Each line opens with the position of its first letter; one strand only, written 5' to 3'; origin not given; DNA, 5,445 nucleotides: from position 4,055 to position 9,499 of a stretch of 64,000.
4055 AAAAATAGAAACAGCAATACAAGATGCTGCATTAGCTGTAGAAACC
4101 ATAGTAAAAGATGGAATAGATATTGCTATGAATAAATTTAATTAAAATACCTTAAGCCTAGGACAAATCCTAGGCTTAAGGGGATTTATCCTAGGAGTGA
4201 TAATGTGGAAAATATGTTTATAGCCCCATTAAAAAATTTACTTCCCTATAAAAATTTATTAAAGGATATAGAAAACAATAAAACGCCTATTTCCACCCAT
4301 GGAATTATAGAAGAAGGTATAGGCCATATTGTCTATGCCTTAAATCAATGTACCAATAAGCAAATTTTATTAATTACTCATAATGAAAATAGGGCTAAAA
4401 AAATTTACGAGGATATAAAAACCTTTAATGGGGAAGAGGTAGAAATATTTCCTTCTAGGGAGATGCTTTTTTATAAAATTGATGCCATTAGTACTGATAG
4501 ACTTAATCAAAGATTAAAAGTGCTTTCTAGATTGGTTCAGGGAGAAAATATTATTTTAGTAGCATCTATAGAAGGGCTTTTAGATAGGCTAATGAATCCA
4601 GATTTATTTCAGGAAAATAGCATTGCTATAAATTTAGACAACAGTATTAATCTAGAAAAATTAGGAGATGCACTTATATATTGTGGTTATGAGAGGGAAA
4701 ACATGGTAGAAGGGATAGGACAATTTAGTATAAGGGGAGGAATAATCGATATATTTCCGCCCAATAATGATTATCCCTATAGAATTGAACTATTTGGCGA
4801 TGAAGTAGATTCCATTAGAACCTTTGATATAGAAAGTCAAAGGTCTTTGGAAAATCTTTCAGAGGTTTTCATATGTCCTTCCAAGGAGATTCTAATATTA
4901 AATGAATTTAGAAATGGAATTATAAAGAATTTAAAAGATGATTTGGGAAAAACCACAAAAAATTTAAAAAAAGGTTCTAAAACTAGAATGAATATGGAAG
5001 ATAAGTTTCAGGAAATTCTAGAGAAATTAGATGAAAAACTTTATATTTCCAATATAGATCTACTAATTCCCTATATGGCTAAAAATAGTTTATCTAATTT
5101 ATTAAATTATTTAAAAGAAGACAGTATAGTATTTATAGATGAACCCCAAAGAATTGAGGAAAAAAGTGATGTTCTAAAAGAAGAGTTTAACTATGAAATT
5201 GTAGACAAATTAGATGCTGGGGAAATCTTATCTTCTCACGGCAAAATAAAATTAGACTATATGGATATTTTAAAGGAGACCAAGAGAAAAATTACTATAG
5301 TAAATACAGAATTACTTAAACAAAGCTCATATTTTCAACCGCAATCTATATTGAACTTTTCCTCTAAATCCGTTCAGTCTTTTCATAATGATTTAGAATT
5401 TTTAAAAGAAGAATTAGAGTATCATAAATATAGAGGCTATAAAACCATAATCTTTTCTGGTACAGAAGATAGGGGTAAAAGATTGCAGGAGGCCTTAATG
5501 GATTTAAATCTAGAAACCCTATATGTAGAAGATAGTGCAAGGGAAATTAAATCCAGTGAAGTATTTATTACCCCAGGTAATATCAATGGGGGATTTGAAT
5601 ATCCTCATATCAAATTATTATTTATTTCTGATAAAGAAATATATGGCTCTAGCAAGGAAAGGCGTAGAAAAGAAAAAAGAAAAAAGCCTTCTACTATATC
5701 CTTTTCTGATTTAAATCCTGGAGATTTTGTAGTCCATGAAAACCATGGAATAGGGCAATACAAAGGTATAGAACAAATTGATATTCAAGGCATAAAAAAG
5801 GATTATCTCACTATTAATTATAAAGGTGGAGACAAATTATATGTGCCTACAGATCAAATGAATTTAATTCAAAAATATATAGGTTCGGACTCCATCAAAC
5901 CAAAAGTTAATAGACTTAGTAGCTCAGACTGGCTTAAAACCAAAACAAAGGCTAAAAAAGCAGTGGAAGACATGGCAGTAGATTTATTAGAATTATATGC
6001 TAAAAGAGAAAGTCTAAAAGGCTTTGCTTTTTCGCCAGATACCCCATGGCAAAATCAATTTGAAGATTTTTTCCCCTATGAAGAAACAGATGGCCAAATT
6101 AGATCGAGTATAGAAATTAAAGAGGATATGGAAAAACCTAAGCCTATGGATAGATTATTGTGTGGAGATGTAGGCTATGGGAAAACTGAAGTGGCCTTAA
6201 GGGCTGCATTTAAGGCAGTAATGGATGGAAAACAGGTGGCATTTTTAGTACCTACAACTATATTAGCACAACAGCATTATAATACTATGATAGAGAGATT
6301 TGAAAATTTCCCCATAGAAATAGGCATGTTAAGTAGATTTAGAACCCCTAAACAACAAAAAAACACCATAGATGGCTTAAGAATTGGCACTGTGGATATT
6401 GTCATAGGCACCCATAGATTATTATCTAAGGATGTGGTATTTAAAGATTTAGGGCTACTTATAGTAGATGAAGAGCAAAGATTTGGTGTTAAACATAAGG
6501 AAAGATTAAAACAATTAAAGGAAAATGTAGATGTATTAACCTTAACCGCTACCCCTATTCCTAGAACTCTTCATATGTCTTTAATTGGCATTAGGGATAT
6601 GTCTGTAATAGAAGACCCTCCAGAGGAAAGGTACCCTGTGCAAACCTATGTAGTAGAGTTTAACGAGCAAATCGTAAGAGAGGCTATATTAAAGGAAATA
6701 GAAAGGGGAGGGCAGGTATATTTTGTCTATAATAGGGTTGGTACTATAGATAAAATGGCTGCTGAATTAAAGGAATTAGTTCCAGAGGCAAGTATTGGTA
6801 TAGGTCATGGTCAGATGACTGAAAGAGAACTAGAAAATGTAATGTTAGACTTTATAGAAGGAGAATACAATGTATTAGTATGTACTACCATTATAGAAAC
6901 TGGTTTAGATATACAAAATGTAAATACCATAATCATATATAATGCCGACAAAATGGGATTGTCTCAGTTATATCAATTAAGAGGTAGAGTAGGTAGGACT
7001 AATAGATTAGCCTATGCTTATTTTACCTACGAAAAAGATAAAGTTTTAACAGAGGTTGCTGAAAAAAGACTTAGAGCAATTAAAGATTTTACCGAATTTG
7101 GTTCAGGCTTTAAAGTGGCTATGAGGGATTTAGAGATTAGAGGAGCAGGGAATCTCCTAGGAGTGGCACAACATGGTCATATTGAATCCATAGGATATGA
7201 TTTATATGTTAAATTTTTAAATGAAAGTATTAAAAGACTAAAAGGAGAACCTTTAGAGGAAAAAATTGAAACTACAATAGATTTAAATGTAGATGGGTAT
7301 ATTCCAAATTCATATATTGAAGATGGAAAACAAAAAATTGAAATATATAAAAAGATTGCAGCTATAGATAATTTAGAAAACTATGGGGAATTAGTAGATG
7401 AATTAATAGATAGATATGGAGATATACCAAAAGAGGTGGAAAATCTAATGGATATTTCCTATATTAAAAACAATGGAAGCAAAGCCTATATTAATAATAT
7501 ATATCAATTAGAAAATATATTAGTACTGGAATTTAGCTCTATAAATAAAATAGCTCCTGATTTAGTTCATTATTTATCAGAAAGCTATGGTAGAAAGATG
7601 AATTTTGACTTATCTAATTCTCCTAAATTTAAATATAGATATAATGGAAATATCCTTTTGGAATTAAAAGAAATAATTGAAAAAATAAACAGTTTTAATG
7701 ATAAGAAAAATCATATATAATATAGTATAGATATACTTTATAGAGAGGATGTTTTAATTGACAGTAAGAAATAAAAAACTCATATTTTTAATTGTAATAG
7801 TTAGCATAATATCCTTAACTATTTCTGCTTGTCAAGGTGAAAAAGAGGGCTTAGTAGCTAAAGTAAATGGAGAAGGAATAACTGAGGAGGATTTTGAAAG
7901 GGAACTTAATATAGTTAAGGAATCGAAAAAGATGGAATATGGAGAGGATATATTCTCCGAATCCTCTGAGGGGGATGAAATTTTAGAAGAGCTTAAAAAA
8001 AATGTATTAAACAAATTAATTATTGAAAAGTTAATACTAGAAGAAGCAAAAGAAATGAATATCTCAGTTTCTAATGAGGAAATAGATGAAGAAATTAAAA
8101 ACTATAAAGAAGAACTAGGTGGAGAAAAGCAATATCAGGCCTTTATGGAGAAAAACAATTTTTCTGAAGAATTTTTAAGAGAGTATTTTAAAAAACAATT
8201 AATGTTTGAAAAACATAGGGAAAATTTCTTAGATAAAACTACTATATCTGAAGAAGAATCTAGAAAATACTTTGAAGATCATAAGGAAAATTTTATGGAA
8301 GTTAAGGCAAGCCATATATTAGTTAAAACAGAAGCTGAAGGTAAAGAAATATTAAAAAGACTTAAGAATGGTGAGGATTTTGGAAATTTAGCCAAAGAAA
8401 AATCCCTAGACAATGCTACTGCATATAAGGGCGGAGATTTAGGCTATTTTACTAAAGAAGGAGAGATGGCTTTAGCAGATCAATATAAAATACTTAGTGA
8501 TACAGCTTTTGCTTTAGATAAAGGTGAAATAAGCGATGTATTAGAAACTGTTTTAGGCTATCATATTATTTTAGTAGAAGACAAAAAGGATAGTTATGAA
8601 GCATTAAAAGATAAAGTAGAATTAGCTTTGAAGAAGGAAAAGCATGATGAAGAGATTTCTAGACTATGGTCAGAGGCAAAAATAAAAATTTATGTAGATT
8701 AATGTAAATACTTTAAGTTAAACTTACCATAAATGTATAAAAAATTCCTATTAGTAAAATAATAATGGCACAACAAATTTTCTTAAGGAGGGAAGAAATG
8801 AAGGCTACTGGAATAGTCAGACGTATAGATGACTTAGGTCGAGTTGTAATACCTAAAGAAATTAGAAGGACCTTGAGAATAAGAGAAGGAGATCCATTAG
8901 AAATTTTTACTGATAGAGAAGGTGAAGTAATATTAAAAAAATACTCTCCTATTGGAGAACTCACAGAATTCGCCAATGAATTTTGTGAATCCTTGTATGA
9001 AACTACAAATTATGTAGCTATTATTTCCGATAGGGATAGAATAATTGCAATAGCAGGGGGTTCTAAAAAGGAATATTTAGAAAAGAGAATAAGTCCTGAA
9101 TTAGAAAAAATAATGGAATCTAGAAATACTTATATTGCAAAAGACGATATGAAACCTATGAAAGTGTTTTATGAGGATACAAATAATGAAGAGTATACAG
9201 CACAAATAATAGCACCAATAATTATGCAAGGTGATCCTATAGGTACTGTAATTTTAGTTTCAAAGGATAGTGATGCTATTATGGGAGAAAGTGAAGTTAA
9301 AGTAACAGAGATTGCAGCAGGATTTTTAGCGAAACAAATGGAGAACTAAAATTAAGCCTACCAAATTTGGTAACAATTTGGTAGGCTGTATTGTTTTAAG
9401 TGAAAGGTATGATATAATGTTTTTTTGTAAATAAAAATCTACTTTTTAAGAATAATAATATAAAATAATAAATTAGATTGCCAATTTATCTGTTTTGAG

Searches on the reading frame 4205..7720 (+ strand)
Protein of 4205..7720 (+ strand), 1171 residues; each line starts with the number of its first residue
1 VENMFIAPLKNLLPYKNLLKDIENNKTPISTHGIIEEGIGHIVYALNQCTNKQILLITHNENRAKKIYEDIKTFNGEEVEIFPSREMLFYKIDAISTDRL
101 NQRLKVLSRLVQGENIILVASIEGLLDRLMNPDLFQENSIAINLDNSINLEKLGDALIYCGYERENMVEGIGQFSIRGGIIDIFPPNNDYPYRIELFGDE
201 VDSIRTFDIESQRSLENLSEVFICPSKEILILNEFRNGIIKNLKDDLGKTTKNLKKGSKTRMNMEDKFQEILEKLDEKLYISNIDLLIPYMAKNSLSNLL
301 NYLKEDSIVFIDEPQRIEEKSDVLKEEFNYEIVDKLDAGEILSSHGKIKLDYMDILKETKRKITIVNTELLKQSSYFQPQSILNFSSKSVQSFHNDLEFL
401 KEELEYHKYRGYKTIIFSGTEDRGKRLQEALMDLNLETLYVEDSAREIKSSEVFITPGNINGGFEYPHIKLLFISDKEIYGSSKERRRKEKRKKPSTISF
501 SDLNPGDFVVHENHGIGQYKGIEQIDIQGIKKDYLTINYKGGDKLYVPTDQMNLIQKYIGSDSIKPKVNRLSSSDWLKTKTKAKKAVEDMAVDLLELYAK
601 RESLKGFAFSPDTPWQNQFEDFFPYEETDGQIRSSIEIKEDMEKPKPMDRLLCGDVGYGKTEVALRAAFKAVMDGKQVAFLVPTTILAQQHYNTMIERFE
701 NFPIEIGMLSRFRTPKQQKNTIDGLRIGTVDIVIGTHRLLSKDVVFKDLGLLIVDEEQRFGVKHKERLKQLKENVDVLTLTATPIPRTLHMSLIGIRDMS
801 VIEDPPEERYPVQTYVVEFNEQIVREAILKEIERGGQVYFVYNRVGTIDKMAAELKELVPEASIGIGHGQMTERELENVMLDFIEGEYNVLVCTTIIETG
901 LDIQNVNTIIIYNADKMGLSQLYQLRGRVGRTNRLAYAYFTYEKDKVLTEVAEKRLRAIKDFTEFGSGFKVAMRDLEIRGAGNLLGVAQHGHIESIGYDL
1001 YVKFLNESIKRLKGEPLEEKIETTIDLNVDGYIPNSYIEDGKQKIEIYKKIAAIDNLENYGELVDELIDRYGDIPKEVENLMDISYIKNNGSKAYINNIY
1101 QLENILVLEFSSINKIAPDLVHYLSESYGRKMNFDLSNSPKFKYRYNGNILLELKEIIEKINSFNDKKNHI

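Call 66: search_protein_families(library=pfam, proteins=[window:4205-7720:+], max_evalue=0.00001)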
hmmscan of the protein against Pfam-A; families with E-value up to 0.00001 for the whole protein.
window:4205-7720:+ (1171 aa): 6 families
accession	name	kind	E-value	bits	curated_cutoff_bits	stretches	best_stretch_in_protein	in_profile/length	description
PF17757.6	UvrB_inter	-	8e-27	93.6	22.9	1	141-228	2-90/91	UvrB interaction domain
PF03461.20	TRCF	-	2.6e-25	89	25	1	1027-1119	1-93/95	TRCF domain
PF02559.22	CarD_TRCF_RID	-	7e-24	84.1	23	1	503-559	1-57/57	CarD-like/TRCF RID domain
PF00270.35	DEAD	-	8.9e-24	84.5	26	1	649-789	16-164/167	DEAD/DEAH box helicase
PF00271.37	Helicase_C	-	6.6e-22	78.3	23.5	1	827-932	9-109/110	Helicase conserved C-terminal domain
PF04851.21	ResIII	-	1.2e-09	38.8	22.5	1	637-784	14-162/164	Type III restriction enzyme, res subunit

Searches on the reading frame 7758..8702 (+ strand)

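Call 66: search_protein_families(library=pfam, proteins=[window:7758-8702:+], max_evalue=0.00001)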
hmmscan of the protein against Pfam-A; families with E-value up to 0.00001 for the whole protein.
window:7758-8702:+ (314 aa): 6 families
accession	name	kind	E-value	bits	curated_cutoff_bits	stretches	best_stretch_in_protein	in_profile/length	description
PF13624.11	SurA_N_3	-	2.7e-22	79.8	27.2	1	7-152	15-160/162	SurA-like N-terminal domain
PF13616.12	Rotamase_3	-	6.5e-19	69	22.5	1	173-277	7-116/116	PPIC-type PPIASE domain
PF13623.11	SurA_N_2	-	1e-18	68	28.5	1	7-143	8-144/145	SurA-like N-terminal domain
PF00639.27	Rotamase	-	5.4e-17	63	21.7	1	190-275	17-97/97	PPIC-type PPIASE domain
PF13145.12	Rotamase_2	-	3.4e-12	47.7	27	1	163-280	1-112/121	PPIC-type PPIASE domain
PF09312.16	SurA_N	-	5.4e-06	27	30.8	0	33-148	5-112/118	SurA N-terminal domain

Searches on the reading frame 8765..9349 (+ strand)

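Call 66: search_protein_families(library=pfam, proteins=[window:8765-9349:+], max_evalue=0.00001)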
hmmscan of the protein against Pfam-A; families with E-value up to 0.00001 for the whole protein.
window:8765-9349:+ (194 aa): 2 families
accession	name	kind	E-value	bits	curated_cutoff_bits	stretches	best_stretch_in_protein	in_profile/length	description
PF15714.11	SpoVT_C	-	4.4e-48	163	27.5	1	65-193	1-128/128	Stage V sporulation protein T C-terminal, transcription factor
PF04014.23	MazE_antitoxin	-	5.6e-13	49.1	24.7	1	18-62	1-45/48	Antidote-toxin recognition MazE, bacterial antitoxin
